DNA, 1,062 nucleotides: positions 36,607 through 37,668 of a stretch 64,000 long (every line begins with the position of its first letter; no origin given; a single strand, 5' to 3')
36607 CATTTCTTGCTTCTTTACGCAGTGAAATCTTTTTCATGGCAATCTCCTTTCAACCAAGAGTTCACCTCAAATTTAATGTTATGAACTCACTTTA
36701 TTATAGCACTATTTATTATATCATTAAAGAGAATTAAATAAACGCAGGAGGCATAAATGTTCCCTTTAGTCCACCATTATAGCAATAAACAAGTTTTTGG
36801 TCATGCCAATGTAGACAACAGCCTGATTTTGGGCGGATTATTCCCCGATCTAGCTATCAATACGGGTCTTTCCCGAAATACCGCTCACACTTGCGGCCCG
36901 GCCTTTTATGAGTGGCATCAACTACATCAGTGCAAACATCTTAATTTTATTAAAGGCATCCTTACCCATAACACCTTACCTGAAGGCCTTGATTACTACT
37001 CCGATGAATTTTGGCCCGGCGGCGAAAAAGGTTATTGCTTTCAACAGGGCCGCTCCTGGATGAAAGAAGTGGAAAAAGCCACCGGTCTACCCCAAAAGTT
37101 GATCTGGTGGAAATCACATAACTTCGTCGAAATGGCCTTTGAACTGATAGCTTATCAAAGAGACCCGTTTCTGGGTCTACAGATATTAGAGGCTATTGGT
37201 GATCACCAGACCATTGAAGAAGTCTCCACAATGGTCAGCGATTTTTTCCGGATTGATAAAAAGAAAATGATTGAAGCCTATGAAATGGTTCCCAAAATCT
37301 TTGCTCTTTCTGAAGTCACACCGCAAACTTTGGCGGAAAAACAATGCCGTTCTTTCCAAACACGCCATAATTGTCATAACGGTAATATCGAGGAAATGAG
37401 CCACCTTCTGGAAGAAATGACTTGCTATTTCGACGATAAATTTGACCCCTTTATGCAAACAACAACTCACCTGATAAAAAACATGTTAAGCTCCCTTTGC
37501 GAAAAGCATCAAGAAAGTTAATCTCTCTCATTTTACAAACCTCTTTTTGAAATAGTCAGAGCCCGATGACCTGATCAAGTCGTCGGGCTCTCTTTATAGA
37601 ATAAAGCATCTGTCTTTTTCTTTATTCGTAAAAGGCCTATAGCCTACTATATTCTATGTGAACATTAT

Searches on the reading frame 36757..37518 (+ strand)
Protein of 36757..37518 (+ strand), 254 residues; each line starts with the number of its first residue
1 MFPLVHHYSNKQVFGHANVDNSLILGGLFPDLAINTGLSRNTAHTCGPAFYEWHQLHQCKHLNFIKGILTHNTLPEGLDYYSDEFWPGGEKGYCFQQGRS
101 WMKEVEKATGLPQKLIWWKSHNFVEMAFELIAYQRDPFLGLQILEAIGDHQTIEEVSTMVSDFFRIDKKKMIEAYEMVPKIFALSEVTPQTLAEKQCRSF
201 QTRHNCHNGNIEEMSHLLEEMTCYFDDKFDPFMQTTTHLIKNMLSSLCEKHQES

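Call 12: search_protein_families(library=pfam, proteins=[window:36757-37518:+], max_evalue=0.01)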
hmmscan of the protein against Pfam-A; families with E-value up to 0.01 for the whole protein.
window:36757-37518:+ (254 aa): 1 family
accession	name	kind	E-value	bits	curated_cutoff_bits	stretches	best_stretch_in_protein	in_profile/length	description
PF04560.25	RNA_pol_Rpb2_7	-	0.0065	17.3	32.1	0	143-219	12-73/87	RNA polymerase Rpb2, domain 7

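Call 54: search_protein_families(library=ncbifam, proteins=[window:36757-37518:+], max_evalue=0.01)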
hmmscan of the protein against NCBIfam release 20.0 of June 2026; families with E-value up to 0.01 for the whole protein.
window:36757-37518:+ (254 aa): 0 families
